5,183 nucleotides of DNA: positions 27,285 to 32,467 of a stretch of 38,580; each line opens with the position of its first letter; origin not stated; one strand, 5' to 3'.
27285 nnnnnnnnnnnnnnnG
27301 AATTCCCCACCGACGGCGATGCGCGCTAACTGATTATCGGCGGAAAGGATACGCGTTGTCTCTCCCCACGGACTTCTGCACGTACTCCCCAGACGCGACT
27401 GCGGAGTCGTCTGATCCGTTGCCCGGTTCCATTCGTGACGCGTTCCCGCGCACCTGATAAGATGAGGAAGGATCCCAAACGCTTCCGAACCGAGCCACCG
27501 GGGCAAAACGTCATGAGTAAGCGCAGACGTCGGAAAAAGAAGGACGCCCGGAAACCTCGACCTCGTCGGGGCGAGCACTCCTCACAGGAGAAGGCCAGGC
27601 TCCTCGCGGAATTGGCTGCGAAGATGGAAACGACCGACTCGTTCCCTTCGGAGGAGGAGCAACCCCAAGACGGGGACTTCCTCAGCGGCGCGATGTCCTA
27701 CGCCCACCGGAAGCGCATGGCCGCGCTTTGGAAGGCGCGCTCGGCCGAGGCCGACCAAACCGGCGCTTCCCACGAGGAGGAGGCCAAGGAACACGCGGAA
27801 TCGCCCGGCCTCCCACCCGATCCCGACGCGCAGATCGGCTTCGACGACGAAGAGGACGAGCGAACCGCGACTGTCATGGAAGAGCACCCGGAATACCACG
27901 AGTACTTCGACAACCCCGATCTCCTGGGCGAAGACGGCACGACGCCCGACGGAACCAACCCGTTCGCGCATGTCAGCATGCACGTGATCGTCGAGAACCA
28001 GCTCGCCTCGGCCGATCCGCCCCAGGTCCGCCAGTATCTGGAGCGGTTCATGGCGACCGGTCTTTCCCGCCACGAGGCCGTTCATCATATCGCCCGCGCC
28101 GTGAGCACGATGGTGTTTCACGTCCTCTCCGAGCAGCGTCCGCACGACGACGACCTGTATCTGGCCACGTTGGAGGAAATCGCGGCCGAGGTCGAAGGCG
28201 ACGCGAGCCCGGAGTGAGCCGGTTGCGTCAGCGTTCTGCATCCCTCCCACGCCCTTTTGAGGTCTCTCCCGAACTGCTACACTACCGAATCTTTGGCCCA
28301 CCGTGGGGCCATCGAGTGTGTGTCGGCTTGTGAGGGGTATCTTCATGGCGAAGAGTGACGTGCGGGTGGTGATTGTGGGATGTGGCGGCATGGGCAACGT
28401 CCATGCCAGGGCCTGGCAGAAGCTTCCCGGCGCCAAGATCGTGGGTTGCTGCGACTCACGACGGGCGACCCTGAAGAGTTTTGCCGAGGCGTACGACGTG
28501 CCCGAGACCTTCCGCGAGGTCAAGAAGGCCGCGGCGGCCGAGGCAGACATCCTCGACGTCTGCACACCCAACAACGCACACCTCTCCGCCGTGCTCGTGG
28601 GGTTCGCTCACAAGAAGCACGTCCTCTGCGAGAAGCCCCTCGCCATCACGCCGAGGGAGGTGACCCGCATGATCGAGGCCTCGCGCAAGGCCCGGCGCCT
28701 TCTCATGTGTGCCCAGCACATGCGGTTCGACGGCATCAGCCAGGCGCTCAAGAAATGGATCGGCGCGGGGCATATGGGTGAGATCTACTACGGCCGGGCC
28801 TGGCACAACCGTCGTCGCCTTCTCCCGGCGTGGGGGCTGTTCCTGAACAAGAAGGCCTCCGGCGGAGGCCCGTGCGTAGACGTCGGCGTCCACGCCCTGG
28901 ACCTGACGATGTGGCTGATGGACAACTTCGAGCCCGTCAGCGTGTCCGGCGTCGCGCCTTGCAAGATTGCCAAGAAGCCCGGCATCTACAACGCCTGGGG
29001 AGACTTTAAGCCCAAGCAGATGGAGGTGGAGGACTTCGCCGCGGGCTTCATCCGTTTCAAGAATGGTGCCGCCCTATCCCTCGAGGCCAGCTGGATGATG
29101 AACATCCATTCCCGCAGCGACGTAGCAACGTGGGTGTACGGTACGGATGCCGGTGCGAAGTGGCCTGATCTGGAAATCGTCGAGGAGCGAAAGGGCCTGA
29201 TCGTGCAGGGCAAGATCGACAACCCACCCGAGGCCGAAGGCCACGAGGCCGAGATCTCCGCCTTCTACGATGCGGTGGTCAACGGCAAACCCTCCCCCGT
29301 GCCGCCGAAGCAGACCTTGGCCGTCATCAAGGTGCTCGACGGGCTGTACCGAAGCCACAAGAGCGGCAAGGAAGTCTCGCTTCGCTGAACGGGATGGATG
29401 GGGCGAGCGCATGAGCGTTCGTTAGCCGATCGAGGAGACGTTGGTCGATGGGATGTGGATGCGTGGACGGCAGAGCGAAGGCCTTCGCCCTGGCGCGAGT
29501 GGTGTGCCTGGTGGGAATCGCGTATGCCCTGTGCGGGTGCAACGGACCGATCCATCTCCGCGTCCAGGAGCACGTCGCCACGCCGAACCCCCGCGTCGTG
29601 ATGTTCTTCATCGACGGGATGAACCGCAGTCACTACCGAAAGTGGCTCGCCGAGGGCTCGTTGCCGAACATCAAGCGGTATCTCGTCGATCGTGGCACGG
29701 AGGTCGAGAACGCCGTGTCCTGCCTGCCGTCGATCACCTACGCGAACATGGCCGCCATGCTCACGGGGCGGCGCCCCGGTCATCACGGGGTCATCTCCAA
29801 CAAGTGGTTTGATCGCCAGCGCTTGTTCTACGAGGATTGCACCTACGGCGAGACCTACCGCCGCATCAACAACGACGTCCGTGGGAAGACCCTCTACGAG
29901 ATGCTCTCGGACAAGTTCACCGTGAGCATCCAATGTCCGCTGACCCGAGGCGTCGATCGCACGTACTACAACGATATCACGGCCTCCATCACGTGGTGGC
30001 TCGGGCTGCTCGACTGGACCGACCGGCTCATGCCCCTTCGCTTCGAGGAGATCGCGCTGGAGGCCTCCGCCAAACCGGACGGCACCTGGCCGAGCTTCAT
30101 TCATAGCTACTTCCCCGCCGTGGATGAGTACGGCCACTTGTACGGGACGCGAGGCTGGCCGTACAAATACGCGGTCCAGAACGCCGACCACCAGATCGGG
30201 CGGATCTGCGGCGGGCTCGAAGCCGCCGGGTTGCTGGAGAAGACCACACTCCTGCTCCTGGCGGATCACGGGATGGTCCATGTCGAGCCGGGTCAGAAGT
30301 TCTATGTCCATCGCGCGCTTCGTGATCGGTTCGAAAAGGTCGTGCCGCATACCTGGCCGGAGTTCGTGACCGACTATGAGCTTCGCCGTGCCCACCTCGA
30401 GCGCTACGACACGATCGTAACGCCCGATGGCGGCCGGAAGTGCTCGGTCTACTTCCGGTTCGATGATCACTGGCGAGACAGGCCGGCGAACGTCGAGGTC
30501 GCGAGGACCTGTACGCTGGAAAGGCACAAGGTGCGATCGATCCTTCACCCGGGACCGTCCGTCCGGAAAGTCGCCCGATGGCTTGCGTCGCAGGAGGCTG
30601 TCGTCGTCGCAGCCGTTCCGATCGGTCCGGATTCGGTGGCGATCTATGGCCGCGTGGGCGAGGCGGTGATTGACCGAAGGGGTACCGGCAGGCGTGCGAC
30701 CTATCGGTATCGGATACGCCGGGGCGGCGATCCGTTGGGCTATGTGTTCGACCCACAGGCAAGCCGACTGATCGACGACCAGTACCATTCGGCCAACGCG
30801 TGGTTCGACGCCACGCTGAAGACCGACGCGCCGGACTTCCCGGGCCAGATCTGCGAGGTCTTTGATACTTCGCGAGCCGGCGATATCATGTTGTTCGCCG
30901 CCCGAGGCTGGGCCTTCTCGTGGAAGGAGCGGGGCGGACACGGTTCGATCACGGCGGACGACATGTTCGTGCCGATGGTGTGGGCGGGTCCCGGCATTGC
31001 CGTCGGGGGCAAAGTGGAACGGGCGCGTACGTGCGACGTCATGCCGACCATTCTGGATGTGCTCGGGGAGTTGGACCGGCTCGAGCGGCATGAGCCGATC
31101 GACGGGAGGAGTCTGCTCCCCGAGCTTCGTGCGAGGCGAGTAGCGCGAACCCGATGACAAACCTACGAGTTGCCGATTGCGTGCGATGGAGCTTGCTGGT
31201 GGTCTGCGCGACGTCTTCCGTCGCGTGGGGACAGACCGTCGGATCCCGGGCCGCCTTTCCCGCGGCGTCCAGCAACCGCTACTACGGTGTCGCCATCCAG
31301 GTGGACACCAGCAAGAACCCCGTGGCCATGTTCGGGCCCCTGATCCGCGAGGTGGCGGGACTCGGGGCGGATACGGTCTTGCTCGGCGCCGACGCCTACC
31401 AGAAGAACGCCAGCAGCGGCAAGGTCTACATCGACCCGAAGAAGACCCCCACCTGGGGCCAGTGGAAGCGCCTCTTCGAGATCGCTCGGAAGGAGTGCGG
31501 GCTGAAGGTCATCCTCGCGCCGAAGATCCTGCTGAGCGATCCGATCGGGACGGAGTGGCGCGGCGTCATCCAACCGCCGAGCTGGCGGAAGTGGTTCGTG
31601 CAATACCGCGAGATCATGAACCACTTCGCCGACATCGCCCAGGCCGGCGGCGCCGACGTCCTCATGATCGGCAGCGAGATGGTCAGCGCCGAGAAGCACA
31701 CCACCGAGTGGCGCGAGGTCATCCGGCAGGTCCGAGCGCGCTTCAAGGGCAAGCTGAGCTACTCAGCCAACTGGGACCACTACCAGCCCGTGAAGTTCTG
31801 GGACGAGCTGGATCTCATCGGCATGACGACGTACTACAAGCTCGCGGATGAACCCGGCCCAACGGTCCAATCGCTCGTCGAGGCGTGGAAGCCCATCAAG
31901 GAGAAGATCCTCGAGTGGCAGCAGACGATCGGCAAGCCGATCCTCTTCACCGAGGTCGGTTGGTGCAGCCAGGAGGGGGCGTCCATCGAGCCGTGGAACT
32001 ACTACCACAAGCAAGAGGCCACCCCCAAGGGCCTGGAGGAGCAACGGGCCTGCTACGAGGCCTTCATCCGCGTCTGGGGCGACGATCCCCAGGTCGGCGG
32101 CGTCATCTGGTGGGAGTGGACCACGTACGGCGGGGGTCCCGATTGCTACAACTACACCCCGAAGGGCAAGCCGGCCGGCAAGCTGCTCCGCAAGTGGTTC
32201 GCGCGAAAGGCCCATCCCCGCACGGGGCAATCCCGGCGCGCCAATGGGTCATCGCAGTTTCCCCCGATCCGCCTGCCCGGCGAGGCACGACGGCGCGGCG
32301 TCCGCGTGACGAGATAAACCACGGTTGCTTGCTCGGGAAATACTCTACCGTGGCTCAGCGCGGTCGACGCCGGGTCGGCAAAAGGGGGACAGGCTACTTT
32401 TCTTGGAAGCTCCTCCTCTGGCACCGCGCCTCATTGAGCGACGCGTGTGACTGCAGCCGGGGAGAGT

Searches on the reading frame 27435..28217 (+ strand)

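Call 51: search_protein_families(library=pfam, proteins=[window:27435-28217:+], max_evalue=0.00001)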
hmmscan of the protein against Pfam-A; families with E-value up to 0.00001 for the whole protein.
window:27435-28217:+ (260 aa): 1 family
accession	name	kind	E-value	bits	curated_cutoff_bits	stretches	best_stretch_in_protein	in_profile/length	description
PF08897.16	DUF1841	-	3.7e-19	69.6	24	1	142-247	27-134/135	Domain of unknown function (DUF1841)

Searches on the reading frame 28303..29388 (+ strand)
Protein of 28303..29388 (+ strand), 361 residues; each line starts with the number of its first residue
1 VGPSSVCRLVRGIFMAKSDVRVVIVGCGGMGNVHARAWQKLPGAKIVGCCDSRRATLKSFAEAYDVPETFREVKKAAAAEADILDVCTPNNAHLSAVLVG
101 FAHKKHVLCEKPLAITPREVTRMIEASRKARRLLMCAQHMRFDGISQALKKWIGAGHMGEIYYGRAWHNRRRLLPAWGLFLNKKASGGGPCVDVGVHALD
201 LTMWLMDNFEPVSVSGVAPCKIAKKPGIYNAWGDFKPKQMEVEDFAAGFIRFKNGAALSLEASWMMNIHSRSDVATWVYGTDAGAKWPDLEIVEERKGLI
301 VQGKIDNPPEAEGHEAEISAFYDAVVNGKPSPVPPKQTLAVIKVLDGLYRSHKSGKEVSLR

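Call 19: search_protein_families(library=pfam, proteins=[window:28303-29388:+], max_evalue=0.001)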
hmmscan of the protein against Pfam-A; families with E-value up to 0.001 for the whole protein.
window:28303-29388:+ (361 aa): 3 families
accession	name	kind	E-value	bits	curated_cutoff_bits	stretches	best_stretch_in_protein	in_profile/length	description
PF01408.29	GFO_IDH_MocA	-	1.9e-25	90.3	24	1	20-136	1-118/120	Oxidoreductase family, NAD-binding Rossmann fold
PF22725.1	GFO_IDH_MocA_C3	-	5.7e-21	75.2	27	1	147-284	2-122/124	GFO/IDH/MocA C-terminal domain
PF02894.22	GFO_IDH_MocA_C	-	7.5e-18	65.6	22.9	1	150-360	1-218/218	Oxidoreductase family, C-terminal alpha/beta domain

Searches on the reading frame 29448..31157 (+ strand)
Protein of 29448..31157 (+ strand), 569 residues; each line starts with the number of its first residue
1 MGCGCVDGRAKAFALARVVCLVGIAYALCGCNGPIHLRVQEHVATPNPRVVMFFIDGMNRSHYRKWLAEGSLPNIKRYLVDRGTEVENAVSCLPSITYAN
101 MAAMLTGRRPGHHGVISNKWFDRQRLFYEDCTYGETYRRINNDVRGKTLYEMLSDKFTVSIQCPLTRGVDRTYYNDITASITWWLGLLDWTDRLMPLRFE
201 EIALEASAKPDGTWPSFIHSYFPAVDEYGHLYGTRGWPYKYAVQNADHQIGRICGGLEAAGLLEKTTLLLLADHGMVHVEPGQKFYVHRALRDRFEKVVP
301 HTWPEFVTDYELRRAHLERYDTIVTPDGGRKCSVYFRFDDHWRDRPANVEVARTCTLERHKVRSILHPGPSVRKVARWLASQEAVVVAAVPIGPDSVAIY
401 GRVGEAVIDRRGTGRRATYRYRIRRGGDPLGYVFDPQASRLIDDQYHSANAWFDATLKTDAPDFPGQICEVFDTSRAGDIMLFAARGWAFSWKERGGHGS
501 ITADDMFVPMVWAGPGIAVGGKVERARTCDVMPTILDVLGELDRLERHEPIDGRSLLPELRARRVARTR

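Call 19: search_protein_families(library=pfam, proteins=[window:29448-31157:+], max_evalue=0.001)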
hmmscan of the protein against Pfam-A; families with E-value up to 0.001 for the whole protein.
window:29448-31157:+ (569 aa): 2 families
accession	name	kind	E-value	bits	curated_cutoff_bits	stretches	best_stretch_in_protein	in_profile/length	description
PF01663.27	Phosphodiest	-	1.1e-35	124.3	23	1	50-345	1-282/342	Type I phosphodiesterase / nucleotide pyrophosphatase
PF00884.28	Sulfatase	-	9.5e-07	28.8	25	0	239-280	206-247/301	Sulfatase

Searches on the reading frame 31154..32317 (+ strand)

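Call 19: search_protein_families(library=pfam, proteins=[window:31154-32317:+], max_evalue=0.001)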
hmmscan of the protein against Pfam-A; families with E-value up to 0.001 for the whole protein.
window:31154-32317:+ (387 aa): 2 families
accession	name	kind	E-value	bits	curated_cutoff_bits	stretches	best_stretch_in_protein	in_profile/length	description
PF22612.2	GH113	-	2.5e-49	168.6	27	1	66-324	23-270/289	Glycoside Hydrolase Family 113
PF13547.12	GTA_TIM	-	2e-07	31.1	27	1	150-214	2-78/299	GTA TIM-barrel-like domain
